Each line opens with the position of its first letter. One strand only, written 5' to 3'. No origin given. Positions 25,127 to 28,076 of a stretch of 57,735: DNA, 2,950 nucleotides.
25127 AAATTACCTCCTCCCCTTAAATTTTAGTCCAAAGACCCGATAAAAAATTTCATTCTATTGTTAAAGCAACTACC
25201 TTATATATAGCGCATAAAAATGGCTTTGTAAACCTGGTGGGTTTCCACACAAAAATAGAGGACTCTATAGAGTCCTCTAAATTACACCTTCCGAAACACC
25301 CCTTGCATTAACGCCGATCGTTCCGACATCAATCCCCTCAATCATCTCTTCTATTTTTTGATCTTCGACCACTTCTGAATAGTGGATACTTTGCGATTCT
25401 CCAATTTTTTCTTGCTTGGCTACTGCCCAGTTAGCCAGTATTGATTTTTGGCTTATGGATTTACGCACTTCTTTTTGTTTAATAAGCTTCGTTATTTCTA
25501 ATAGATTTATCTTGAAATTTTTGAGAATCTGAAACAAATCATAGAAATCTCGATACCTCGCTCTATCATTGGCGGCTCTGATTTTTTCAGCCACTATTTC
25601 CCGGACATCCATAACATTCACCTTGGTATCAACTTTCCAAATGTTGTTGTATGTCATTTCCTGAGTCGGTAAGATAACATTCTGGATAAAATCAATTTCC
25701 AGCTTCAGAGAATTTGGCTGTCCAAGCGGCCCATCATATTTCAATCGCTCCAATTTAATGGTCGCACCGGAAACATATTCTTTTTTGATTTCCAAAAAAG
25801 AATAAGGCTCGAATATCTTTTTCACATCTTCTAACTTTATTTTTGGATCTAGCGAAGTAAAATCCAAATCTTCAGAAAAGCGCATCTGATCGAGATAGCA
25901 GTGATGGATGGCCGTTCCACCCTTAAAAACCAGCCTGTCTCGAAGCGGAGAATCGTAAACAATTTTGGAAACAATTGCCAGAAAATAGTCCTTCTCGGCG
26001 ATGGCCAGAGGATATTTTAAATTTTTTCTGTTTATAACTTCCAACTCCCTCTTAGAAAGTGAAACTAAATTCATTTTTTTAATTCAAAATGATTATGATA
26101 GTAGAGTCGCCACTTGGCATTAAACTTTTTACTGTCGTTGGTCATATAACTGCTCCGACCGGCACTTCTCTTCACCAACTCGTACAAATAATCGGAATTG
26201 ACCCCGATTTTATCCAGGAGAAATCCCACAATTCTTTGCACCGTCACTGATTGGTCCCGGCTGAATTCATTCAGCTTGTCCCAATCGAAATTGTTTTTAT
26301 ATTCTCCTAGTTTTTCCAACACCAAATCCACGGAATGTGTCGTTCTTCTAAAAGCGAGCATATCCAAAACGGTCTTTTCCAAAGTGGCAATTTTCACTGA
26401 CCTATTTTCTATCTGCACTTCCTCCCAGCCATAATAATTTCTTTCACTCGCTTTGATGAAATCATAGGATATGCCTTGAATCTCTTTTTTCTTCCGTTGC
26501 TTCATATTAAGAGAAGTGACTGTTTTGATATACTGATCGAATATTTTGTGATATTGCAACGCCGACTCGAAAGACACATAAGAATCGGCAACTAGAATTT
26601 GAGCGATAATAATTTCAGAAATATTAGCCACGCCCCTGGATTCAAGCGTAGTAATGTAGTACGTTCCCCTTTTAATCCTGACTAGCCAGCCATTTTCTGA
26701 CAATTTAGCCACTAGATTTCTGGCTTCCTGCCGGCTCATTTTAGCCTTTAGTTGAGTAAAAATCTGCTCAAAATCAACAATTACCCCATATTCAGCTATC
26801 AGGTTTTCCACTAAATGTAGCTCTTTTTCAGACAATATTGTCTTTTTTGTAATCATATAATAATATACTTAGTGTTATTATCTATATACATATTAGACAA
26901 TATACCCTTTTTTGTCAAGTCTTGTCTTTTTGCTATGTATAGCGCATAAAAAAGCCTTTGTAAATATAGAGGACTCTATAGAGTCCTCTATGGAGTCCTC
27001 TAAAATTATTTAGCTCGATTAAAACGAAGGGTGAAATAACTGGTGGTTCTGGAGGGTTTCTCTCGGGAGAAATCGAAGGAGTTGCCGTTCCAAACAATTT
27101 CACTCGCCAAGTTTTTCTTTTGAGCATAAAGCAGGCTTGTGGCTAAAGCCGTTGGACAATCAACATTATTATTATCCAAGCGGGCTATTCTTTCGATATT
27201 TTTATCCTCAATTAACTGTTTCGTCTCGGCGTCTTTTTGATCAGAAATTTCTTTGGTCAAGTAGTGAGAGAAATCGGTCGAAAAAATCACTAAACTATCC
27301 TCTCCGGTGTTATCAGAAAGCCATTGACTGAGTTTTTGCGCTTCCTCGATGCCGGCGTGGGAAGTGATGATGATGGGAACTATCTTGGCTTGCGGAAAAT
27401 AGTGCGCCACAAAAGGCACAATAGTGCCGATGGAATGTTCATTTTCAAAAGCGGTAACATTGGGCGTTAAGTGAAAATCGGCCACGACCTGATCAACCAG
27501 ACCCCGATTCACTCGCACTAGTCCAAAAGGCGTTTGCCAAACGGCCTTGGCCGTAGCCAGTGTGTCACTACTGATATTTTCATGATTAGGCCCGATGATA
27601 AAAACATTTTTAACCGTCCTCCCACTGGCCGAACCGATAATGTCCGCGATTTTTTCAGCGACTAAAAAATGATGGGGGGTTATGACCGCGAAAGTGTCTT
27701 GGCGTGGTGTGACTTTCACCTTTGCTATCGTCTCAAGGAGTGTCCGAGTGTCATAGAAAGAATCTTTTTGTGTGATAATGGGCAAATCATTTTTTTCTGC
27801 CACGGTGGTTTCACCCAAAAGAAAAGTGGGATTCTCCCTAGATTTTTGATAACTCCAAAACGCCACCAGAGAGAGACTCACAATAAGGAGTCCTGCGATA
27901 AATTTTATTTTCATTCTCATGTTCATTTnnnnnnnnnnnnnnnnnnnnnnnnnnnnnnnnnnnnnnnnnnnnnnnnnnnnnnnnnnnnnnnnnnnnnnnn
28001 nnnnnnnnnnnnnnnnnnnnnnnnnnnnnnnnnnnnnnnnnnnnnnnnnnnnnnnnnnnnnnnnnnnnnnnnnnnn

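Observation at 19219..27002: Five copies of one 24-bp perfect palindrome delimit every cassette of a 7.8-kb accessory island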

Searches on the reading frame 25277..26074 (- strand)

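Call 11: search_protein_families(library=pfam, proteins=[window:25277-26074:-], max_evalue=0.01)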
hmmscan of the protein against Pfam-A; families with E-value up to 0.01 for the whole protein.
window:25277-26074:- (265 aa): 1 family
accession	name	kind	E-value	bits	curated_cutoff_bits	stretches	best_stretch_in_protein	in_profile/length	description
PF08843.17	AbiEii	-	4e-31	109.2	22.5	1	41-238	8-222/238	Nucleotidyl transferase AbiEii toxin, Type IV TA system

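Call 90: search_protein_families(library=padloc, proteins=[window:25277-26074:-], max_evalue=0.001)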
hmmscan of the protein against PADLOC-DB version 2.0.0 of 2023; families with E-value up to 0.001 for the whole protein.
window:25277-26074:- (265 aa): 33 families (the best 25 are shown)
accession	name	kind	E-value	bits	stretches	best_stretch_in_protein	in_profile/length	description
PDLC02304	AbiEii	-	1.2e-36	125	1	8-221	4-223/260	AbiEii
PDLC02323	AbiEii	-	6.4e-25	86.2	1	18-211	11-209/248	AbiEii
PDLC02317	AbiEii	-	1.5e-21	74.9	2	12-79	9-75/396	AbiEii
PDLC02305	AbiEii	-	6.4e-21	72.9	1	7-226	4-226/306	AbiEii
PDLC02294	AbiEii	-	6.9e-21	73.2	1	34-217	31-221/260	AbiEii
PDLC02307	AbiEii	-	6e-19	66.7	1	43-198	18-159/219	AbiEii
PDLC02328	AbiEii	-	2.6e-16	58.2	1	36-191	5-149/203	AbiEii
PDLC02292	AbiEii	-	2.7e-16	58.2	1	16-143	18-143/283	AbiEii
PDLC02321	AbiEii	-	3.1e-15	54.6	2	22-77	18-72/296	AbiEii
PDLC02318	AbiEii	-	3.5e-15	54.1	1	37-186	31-186/280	AbiEii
PDLC02288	AbiEii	-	1.1e-13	48.7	1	35-208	40-228/294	AbiEii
PDLC02289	AbiEii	-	1.5e-13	49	1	15-79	21-84/309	AbiEii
PDLC02296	AbiEii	-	1.4e-12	45.4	1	37-86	35-82/282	AbiEii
PDLC02324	AbiEii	-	6.6e-12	43.7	1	28-208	7-179/231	AbiEii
PDLC02303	AbiEii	-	3.6e-11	41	1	32-80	26-73/249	AbiEii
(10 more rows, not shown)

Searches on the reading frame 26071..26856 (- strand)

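Call 12: search_protein_families(library=pfam, proteins=[window:26071-26856:-], max_evalue=0.01)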
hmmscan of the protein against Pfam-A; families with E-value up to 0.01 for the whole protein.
window:26071-26856:- (261 aa): 2 families
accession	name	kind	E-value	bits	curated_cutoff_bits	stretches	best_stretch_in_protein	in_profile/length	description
PF13338.12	AbiEi_4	-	1.4e-06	28.7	25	1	16-68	3-48/49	Transcriptional regulator, AbiEi antitoxin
PF09407.15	AbiEi_1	-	2.8e-06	28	22.2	1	88-215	14-141/142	AbiEi antitoxin C-terminal domain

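Call 90: search_protein_families(library=padloc, proteins=[window:26071-26856:-], max_evalue=0.001)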
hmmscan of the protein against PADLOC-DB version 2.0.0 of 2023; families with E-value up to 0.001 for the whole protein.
window:26071-26856:- (261 aa): 30 families (the best 25 are shown)
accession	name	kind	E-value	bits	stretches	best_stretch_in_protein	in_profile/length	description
PDLC02267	AbiEi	-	9.1e-38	128.1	1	8-251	2-238/252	AbiEi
PDLC02272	AbiEi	-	4.9e-24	83.3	1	45-213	29-194/200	AbiEi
PDLC02271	AbiEi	-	7.9e-23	79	1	13-255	10-259/263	AbiEi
PDLC02241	AbiEi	-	1.6e-21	75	1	35-184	19-162/199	AbiEi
PDLC02276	AbiEi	-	2.9e-21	74.2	1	40-220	28-211/270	AbiEi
PDLC02230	AbiEi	-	8.4e-19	66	1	42-198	16-165/192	AbiEi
PDLC02269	AbiEi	-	1.2e-18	65.4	1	38-257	21-240/251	AbiEi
PDLC02270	AbiEi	-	1.2e-17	61.9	1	29-251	15-251/265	AbiEi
PDLC02265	AbiEi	-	3.8e-17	60.7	1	45-202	28-184/198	AbiEi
PDLC02287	AbiEi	-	2.6e-16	58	1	41-255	24-238/253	AbiEi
PDLC02273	AbiEi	-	5.6e-16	57.2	1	15-210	4-201/205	AbiEi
PDLC02275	AbiEi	-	7.9e-16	56.6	1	31-207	11-177/184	AbiEi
PDLC02274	AbiEi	-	4.8e-15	53.8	1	41-174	30-166/217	AbiEi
PDLC02225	AbiEi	-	6.8e-15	53.3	1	45-204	31-183/198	AbiEi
PDLC02240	AbiEi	-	1.2e-14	52.4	1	39-181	26-174/216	AbiEi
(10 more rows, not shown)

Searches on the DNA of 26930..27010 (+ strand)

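Call 92: search_dna_similar(query=window:26930-27010:+, collection=phages, mode=distant, max_evalue=0.01)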
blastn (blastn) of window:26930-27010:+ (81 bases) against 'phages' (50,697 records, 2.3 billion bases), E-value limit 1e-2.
No match.

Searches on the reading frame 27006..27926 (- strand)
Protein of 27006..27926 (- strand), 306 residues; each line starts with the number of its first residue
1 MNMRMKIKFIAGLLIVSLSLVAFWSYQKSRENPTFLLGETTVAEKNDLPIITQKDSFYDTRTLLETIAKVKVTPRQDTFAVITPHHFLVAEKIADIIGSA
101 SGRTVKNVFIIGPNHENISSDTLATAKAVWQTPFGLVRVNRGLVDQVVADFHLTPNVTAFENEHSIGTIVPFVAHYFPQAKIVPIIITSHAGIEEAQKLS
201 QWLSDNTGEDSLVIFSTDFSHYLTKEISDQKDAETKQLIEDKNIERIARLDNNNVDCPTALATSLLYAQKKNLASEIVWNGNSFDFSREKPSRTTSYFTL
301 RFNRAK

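Call 12: search_protein_families(library=pfam, proteins=[window:27006-27926:-], max_evalue=0.01)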
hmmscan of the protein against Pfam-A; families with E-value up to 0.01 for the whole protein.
window:27006-27926:- (306 aa): 1 family
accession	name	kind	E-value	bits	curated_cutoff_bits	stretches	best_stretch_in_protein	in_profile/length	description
PF01875.22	Memo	-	8e-27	94.6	27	1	62-249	18-214/269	Memo-like protein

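Call 20: find_encoding_contigs(protein=window:27006-27926:-, flank=10000, max_places=10)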
Protein window:27006-27926:- (306 aa): no gene with exactly this product is on record in the collection.
